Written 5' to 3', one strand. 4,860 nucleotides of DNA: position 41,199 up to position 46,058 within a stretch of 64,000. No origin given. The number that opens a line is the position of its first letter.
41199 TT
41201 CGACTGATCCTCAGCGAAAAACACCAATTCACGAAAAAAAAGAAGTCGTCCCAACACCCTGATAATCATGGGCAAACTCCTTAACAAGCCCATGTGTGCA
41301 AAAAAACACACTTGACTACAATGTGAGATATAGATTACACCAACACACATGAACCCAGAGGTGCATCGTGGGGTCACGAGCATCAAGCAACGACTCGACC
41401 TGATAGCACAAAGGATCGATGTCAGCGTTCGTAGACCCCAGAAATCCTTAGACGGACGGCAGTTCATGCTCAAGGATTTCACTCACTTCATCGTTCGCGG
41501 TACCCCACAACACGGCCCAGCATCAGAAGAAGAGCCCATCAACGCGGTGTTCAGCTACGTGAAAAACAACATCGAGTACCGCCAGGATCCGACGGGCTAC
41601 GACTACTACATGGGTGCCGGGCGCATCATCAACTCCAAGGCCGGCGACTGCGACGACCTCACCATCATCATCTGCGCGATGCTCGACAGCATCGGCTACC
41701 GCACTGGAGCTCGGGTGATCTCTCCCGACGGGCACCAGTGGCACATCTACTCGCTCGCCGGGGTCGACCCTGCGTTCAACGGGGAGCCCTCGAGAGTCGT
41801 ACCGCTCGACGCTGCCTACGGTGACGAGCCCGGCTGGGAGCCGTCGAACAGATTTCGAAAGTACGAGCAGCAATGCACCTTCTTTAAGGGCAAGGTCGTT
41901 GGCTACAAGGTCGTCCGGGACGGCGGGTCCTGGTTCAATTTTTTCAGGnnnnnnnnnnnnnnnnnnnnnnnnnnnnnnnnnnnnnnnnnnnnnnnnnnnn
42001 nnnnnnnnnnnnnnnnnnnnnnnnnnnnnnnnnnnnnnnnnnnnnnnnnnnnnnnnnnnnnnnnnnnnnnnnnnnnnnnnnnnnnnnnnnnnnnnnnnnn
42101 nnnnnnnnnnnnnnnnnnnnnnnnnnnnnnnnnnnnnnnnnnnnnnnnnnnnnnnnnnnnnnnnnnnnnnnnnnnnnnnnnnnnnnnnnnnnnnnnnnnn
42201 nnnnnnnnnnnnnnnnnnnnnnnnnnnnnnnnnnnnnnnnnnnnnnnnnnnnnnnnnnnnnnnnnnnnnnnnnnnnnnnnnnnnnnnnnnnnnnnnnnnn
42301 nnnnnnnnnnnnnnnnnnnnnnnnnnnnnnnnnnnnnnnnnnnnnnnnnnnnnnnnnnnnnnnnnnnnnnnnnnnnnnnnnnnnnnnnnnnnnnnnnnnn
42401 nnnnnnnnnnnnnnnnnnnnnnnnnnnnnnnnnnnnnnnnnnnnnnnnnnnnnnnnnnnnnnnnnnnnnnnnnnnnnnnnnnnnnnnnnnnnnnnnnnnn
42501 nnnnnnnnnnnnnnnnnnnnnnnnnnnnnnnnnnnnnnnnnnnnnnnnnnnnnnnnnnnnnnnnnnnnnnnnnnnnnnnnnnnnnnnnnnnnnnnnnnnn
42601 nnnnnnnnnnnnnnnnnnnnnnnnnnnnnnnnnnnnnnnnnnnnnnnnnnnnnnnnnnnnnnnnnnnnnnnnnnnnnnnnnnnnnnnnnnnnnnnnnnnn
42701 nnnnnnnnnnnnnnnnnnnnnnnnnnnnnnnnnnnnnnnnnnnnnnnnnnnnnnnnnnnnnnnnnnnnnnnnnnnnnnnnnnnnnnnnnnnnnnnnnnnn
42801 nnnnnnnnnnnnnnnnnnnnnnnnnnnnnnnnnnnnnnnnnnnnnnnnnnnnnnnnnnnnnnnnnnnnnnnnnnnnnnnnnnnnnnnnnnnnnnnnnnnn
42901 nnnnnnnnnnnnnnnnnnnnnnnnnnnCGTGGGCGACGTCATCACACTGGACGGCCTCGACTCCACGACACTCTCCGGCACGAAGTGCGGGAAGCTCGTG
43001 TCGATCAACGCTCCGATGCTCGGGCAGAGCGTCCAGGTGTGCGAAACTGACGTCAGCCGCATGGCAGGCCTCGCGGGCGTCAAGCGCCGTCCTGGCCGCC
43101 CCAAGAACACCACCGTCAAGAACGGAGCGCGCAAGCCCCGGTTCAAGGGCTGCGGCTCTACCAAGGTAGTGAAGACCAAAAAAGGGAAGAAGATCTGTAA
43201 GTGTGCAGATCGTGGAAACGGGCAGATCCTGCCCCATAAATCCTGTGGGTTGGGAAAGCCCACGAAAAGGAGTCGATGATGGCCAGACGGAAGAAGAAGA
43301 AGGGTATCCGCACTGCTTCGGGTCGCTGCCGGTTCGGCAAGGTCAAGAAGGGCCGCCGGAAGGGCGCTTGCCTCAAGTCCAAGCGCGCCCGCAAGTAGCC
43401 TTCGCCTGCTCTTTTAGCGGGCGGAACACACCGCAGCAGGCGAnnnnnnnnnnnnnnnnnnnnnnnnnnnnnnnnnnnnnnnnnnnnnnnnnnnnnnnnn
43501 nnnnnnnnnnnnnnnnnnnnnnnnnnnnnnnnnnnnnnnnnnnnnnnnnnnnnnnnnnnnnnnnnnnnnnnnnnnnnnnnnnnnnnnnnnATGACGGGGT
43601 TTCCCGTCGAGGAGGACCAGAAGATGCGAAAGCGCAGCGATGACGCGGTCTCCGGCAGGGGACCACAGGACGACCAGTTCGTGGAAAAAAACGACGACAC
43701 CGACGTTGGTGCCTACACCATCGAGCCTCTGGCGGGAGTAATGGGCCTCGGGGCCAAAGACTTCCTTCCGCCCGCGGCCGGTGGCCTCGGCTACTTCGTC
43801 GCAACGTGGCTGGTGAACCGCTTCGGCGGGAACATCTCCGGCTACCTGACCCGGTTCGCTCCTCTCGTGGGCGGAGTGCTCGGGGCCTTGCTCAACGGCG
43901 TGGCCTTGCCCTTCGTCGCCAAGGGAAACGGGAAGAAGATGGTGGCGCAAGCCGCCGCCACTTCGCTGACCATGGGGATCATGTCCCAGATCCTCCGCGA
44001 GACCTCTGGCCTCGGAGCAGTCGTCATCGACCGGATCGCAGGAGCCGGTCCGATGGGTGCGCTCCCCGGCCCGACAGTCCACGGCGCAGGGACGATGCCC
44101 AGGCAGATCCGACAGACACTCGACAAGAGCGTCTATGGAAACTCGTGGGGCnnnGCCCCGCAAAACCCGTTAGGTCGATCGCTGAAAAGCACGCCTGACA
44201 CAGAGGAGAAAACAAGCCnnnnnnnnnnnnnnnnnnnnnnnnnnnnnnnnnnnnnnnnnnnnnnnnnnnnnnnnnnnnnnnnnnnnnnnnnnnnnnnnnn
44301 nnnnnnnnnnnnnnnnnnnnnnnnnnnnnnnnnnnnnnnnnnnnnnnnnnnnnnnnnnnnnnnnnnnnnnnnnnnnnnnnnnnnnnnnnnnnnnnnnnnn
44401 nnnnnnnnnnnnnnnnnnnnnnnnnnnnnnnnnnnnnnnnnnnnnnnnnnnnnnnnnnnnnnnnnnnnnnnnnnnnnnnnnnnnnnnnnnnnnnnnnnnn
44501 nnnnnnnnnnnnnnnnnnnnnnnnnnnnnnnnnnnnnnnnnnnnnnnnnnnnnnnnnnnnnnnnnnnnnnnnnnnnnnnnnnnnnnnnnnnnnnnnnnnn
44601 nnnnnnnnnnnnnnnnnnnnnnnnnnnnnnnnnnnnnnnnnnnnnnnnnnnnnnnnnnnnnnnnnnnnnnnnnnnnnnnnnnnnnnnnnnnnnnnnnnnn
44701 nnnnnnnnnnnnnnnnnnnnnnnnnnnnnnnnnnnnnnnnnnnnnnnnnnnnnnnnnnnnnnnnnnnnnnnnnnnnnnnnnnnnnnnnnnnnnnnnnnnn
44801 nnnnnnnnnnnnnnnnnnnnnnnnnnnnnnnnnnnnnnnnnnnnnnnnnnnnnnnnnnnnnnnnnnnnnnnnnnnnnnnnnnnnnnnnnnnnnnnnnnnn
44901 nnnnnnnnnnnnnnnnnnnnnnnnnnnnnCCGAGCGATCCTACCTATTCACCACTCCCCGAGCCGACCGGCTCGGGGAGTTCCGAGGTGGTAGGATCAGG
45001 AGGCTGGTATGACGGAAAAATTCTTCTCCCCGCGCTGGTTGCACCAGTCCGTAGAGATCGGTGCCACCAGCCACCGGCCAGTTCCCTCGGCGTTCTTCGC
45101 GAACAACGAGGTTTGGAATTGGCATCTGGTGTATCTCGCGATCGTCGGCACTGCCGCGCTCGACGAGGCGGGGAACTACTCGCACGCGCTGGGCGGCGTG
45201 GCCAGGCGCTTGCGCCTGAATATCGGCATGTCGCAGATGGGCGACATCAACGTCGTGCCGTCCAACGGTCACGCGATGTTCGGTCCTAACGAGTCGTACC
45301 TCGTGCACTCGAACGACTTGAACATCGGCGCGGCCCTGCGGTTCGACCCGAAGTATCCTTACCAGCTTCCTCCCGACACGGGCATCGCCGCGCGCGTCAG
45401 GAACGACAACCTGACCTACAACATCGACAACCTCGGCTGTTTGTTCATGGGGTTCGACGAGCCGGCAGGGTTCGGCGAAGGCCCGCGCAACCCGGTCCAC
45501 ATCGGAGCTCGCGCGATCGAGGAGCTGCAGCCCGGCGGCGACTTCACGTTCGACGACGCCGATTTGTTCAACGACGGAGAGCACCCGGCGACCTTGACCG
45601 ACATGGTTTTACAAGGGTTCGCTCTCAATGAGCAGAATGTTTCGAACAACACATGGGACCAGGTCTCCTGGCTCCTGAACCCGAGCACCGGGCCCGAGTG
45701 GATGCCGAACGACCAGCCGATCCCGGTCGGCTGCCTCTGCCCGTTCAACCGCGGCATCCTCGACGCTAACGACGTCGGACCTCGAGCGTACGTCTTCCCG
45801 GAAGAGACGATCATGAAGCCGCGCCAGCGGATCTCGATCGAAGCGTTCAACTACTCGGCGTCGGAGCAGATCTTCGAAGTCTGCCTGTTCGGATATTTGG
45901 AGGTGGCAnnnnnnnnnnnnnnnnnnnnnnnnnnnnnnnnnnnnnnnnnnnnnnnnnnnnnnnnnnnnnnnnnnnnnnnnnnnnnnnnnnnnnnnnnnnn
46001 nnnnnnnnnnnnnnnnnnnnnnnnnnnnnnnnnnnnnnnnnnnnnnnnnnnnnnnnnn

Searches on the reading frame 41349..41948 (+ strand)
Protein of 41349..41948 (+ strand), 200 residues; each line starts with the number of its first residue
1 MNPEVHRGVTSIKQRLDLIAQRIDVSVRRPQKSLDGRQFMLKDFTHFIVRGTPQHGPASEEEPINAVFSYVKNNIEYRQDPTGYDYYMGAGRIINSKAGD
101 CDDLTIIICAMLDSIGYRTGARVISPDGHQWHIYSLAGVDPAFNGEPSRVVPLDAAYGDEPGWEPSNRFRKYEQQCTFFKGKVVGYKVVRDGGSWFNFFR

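Call 11: search_protein_families(library=phrogs, proteins=[window:41349-41948:+], max_evalue=0.01)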
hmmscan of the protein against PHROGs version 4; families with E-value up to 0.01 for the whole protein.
window:41349-41948:+ (200 aa): 0 families

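Call 12: search_protein_families(library=pfam, proteins=[window:41349-41948:+], max_evalue=0.01)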
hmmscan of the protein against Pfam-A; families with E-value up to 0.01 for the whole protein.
window:41349-41948:+ (200 aa): 1 family
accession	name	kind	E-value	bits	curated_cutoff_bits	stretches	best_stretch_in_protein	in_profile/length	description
PF01841.26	Transglut_core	-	1.1e-06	29.3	23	1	56-119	10-72/108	Transglutaminase-like superfamily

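Call 41: find_related_loci(query=window:41349-41948:+, collection=viral_contigs, flank=10000)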
Query window:41349-41948:+ (200 aa) in viral_contigs; peptide patterns used: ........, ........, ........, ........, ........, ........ (x = any residue, [..] = any of these).
3 stretches matched a pattern, but none encodes a relative of the query by tblastn (E <= 1e-3).

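Call 60: find_homologous_proteins(query=window:41349-41948:+, max_evalue=1e-10)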
Query window:41349-41948:+ (200 aa): 91 proteins with E <= 1e-10 among 182 candidates.
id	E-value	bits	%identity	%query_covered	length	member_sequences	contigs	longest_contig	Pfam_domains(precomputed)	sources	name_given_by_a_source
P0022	5.7e-112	390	78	100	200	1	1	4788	PF01841.26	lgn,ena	-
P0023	2.8e-109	381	100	81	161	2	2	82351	PF01841.26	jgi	-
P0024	6.4e-101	354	72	99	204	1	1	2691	PF01841.26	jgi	jgi:hypothetical protein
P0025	6.1e-91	321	69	100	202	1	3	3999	-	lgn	-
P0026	1.3e-86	307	66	98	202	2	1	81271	-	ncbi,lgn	ncbi:MAG: hypothetical protein ACYTBJ_00050 [Planctomycetota bacterium]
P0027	2.7e-84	300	63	98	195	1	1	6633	-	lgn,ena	-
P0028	1.6e-83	297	64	98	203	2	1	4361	-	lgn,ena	-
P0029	3.1e-74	267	60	95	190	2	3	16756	PF01841.26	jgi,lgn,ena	-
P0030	3.3e-73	264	60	94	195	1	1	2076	-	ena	-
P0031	4.0e-73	263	61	94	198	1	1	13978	-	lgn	-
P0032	8.5e-73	262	62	94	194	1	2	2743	-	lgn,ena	-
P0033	2.6e-71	257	62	95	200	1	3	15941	-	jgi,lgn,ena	-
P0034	3.0e-71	257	55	100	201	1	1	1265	-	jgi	jgi:hypothetical protein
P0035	4.3e-71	257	60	93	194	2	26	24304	-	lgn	-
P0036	3.5e-69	250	60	95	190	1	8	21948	PF01841.26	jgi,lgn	jgi:hypothetical protein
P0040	1.3e-66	242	55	96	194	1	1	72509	PF01841.26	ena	-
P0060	2.1e-47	179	47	95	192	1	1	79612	PF01841.26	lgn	-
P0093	9.5e-32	128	43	91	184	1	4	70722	-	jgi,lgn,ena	-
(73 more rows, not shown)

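Call 61: find_encoding_contigs(protein=P0026, flank=10000, max_places=1)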
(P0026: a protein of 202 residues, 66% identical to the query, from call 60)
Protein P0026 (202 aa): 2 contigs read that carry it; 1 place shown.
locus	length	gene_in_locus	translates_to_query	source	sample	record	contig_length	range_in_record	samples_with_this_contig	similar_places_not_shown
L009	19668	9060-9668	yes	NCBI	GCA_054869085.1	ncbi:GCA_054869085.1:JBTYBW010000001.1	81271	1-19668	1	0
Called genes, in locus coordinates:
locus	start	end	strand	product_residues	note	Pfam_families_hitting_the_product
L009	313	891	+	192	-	-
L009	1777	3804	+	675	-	-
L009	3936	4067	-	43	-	-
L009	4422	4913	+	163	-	-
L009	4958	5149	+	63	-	-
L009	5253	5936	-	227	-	PF13610:DDE_Tnp_IS240 (weak)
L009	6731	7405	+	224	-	PF07603:Lcl_C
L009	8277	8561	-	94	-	-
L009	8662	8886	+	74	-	-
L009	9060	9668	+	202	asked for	-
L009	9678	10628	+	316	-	-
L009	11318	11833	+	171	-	-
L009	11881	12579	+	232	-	-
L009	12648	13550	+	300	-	-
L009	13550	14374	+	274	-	-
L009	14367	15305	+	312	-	-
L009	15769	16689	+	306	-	-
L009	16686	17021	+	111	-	-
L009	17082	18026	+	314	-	-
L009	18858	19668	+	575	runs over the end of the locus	-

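Call 62: find_encoding_contigs(protein=P0040, flank=10000, max_places=1)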
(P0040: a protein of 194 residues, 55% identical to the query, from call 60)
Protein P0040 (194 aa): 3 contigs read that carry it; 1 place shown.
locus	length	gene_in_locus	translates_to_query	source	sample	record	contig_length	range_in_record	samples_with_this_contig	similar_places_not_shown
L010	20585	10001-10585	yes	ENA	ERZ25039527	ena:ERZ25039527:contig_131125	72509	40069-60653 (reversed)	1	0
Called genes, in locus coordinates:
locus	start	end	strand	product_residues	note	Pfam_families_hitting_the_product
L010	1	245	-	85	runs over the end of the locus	-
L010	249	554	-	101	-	-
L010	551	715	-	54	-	-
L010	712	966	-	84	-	-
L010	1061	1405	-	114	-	-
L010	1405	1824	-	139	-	-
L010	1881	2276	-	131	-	-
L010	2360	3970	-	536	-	PF00176:SNF2-rel_dom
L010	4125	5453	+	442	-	PF13148:DUF3987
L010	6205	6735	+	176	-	-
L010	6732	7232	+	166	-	-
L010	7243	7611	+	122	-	-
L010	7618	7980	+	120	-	-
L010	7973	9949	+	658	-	-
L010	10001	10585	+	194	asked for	PF01841:Transglut_core (weak)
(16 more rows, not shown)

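Call 63: find_encoding_contigs(protein=P0060, flank=10000, max_places=1)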
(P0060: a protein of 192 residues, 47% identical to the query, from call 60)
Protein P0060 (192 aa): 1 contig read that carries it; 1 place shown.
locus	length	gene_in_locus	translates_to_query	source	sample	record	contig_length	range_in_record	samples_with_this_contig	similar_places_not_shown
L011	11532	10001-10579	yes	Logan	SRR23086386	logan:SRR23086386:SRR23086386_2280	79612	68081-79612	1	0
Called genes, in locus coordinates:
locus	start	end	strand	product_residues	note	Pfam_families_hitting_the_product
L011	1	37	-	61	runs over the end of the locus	-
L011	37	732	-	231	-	PF04545:Sigma70_r4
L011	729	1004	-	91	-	-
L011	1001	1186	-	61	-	-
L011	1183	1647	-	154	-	-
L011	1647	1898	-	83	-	-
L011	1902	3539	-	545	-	PF00270:DEAD (weak), PF04851:ResIII (weak), PF00176:SNF2-rel_dom, PF00271:Helicase_C (weak)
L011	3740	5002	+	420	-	PF13148:DUF3987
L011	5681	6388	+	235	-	-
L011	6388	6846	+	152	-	-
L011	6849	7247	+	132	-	-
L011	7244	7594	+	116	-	-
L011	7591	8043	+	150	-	-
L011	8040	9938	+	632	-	-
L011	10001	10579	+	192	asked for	PF01841:Transglut_core (weak)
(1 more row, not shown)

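Call 64: find_encoding_contigs(protein=P0093, flank=10000, max_places=1)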
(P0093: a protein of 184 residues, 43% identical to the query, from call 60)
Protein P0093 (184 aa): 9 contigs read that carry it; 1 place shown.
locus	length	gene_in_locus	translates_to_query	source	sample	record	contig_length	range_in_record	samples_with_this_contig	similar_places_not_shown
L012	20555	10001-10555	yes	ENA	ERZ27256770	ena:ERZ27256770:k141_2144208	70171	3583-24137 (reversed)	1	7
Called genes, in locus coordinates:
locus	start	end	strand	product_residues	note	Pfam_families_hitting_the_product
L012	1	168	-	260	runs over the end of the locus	PF13479:AAA_24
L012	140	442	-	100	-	-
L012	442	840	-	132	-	-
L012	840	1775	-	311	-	PF12705:PDDEXK_1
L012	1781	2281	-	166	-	-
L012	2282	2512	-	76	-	-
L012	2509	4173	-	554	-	PF04851:ResIII (faint), PF00176:SNF2-rel_dom, PF00271:Helicase_C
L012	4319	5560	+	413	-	PF13148:DUF3987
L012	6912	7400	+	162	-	-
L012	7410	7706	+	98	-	-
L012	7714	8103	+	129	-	-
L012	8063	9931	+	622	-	-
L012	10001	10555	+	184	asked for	-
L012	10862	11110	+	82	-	-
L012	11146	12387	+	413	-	-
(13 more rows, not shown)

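Call 66: find_encoding_contigs(protein=P0022, flank=6000, max_places=1)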
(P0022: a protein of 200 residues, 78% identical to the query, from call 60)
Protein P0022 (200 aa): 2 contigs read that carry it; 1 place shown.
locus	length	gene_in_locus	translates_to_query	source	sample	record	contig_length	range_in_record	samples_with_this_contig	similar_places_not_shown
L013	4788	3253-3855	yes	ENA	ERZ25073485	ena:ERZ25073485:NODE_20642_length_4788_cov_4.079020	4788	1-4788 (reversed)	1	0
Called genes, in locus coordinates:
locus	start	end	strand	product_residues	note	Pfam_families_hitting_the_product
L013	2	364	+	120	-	?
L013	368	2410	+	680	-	-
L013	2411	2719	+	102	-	PF00166:Cpn10 (weak)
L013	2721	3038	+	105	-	-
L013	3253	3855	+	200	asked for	PF01841:Transglut_core (weak)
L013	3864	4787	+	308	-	?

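Call 67: find_encoding_contigs(protein=P0027, flank=7000, max_places=1)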
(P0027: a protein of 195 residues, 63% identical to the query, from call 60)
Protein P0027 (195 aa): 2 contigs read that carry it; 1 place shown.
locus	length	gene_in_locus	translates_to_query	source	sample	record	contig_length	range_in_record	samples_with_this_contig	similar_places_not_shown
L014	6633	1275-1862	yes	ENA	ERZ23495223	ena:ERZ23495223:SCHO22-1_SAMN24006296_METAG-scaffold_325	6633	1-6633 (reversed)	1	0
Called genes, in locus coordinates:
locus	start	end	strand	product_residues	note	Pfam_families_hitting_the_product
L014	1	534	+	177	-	?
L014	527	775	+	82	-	-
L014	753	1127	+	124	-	-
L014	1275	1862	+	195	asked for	-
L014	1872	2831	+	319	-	-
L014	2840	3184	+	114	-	-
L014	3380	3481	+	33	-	-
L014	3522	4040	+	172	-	-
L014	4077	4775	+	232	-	-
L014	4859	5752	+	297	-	-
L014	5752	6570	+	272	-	-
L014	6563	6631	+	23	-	?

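Call 68: find_encoding_contigs(protein=P0035, flank=10000, max_places=1)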
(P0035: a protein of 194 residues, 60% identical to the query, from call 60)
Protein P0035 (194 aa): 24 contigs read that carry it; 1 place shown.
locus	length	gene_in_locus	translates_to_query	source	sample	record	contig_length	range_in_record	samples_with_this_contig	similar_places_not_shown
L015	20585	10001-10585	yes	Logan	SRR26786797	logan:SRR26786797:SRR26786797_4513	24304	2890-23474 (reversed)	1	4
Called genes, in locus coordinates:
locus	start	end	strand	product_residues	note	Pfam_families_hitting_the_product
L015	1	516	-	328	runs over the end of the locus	PF09588:YqaJ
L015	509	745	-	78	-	-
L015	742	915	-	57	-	-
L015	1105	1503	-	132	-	-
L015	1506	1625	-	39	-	-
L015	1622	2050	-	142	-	-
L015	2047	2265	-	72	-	-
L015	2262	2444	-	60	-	-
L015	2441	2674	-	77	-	-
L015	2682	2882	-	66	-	-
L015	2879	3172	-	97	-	-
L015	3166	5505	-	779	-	PF08706:D5_N, PF19263:DUF5906 (weak)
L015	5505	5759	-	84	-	-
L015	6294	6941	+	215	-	-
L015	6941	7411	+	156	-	-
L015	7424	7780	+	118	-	-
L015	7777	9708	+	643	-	-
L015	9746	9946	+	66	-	-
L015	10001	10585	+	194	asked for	-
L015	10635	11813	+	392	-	-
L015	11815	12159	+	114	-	-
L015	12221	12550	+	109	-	-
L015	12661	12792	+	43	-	-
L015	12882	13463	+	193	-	-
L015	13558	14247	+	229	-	-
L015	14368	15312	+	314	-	-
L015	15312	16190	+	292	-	-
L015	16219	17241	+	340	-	-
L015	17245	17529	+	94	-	-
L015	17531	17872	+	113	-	-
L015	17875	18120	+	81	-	-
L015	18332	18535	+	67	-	-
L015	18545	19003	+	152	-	-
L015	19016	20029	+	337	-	-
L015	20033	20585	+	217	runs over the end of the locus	-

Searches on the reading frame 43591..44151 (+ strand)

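Call 87: search_protein_families(library=pfam, proteins=[window:43591-44151:+], max_evalue=1)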
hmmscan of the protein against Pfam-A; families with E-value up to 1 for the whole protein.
window:43591-44151:+ (187 aa): 2 families
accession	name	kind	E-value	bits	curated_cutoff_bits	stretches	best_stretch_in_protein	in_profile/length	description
PF12304.13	BCLP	-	0.15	12.1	29.4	1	96-148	16-66/184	Beta-casein like protein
PF25278.1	DUF7872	-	0.39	10.6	26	1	95-161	47-112/224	Domain of unknown function (DUF7872)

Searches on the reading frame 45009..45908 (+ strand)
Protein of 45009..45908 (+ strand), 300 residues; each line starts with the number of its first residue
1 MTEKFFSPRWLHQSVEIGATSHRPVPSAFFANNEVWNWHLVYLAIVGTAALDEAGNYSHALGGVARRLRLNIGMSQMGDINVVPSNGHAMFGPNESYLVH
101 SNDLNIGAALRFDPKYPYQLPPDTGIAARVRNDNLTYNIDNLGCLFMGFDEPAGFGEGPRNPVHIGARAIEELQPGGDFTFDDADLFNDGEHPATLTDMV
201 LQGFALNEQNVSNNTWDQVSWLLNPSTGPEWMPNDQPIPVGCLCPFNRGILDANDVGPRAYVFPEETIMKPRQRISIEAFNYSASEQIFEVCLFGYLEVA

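Call 11: search_protein_families(library=phrogs, proteins=[window:45009-45908:+], max_evalue=0.01)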
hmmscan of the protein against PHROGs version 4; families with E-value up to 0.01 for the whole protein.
window:45009-45908:+ (300 aa): 0 families

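Call 34: search_protein_families(library=ncbifam, proteins=[window:45009-45908:+], max_evalue=0.01)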
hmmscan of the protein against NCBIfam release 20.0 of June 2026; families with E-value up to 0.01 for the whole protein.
window:45009-45908:+ (300 aa): 0 families

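Call 74: search_solved_structures(query=A5, max_evalue=1)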
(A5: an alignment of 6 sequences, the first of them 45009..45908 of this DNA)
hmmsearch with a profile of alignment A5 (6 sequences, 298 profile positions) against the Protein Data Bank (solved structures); distinct sequences matched with E-value up to 1: 1.
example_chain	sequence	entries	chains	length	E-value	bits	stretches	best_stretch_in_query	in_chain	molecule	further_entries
2l3j_A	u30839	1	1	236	0.29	13.5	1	93-176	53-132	Double-stranded RNA-specific editase 1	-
